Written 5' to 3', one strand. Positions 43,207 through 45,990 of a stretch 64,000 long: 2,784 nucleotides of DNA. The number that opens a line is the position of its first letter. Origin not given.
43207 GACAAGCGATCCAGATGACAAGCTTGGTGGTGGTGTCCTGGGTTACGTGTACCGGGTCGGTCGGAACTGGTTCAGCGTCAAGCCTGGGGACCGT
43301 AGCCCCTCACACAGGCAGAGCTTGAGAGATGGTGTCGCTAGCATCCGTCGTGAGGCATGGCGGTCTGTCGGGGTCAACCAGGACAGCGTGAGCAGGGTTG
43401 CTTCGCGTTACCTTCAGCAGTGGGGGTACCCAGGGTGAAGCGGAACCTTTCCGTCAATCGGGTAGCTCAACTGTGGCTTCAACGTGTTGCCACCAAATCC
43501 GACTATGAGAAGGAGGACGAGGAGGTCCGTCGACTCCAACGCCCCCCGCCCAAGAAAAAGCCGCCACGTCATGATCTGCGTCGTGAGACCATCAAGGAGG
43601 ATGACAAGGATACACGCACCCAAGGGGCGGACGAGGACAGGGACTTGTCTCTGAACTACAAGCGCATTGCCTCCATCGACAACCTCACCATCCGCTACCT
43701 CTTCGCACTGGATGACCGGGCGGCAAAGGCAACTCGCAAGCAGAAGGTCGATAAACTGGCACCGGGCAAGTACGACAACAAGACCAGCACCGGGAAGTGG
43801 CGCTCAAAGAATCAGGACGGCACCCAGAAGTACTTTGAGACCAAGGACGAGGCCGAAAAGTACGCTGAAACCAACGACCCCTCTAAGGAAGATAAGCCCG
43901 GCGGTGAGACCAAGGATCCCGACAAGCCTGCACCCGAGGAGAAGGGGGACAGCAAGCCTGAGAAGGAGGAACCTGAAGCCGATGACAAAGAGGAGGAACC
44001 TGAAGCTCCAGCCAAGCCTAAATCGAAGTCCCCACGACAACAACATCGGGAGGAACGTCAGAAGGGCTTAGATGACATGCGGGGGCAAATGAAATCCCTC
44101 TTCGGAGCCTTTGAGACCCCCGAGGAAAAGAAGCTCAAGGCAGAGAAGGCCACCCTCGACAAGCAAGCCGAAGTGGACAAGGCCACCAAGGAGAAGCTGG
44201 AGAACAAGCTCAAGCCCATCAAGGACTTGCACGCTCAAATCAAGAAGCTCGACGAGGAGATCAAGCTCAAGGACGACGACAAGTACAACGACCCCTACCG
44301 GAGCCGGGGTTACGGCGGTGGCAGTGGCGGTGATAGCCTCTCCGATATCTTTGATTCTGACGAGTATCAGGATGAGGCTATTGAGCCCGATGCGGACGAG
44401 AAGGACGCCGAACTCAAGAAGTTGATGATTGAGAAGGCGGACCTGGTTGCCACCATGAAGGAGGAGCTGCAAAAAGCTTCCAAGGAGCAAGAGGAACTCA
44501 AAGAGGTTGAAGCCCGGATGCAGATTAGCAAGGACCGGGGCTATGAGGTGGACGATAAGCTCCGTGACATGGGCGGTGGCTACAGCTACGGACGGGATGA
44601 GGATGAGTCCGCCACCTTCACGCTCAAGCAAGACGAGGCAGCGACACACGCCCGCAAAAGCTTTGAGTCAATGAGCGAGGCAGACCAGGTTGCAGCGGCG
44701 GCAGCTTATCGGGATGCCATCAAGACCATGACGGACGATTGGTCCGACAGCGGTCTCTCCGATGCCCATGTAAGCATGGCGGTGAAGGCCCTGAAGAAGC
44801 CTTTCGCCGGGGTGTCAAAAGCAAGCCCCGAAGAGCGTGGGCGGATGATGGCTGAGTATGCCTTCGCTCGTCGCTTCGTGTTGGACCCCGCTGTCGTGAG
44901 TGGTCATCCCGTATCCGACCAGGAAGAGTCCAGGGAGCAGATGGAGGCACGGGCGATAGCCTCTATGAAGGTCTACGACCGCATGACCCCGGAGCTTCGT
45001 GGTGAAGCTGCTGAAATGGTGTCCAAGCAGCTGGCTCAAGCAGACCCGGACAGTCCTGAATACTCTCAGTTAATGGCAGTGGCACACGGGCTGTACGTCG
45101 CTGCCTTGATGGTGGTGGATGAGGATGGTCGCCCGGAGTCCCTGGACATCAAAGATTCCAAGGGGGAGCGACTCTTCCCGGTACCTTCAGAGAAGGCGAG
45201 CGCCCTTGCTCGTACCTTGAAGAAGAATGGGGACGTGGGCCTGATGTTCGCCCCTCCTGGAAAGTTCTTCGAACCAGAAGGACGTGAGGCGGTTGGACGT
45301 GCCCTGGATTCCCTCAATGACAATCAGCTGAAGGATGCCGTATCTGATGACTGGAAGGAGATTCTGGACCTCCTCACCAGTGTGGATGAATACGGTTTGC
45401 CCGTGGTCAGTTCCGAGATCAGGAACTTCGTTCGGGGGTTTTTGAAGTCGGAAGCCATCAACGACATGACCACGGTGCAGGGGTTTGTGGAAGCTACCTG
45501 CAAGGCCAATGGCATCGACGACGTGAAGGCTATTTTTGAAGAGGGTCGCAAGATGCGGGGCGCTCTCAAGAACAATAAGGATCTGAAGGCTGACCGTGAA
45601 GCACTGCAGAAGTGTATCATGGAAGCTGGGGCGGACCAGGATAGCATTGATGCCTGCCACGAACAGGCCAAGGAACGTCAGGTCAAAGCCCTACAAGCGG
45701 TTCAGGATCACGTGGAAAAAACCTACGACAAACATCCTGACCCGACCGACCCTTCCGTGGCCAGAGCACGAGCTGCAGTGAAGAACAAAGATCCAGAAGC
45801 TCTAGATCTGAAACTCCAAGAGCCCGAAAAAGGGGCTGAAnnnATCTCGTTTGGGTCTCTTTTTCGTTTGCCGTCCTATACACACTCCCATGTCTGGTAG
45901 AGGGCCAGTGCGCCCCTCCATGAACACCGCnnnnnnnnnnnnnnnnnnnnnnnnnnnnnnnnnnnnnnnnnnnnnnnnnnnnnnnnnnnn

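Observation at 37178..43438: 2086-aa polyvalent ORF directly after the portal gene with an unusual enzyme combination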

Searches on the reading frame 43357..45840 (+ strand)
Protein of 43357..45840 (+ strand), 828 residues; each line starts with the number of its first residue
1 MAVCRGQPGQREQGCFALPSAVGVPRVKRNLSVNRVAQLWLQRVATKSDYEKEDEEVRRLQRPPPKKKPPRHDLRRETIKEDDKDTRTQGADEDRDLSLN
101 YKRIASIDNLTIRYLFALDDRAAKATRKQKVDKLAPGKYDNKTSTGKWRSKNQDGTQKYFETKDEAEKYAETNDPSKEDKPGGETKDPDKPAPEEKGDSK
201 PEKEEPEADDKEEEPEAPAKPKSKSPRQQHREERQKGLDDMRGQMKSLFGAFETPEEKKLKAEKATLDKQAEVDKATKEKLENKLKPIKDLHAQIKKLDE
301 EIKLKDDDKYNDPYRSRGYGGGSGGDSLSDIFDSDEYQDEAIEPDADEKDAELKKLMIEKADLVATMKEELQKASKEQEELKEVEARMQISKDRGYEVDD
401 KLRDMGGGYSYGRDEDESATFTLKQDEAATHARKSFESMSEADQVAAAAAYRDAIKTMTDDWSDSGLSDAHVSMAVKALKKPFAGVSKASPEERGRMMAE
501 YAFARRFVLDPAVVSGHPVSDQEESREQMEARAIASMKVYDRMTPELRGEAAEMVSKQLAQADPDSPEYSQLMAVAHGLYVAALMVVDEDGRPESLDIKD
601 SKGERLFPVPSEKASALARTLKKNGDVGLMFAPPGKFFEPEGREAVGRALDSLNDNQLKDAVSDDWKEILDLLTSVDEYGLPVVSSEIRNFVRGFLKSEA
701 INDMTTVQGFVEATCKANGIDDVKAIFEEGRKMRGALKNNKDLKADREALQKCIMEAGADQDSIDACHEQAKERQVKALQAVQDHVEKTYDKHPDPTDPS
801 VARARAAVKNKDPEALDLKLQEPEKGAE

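Call 4: search_protein_families(library=phrogs, proteins=[window:43357-45840:+], max_evalue=0.001)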
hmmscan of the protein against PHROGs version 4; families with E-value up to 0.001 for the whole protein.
window:43357-45840:+ (828 aa): 0 families

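Call 24: search_protein_families(library=pfam, proteins=[window:43435-45840:+], max_evalue=0.01)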
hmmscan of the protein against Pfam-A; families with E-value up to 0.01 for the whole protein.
window:43435-45840:+ (802 aa): 0 families

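Call 80: search_protein_families(library=phrogs, proteins=[window:43435-45840:+], max_evalue=0.01)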
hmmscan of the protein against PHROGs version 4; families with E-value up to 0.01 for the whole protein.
window:43435-45840:+ (802 aa): 1 family
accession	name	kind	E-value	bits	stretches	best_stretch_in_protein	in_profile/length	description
phrog_36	-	transcription regulation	0.003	18.2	1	208-341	9-137/220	transcriptional regulator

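Call 86: search_solved_structures(query=window:43435-45840:+, max_evalue=1)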
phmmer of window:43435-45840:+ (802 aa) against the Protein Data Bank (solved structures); distinct sequences matched with E-value up to 1: 3.
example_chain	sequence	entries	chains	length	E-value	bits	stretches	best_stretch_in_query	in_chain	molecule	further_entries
4on3_A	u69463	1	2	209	0.56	11.9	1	189-302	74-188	Sorting nexin-10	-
4pzg_A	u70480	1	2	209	0.56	11.9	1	189-302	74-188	Sorting nexin-10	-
4awe_A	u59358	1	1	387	0.76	11.4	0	380-407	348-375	ENDO-BETA-D-1,4-MANNANASE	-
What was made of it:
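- Tried and rejected: The 802-aa partner gave no Pfam, no meaningful PHROG and no PDB match (calls 24, 80, 86).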
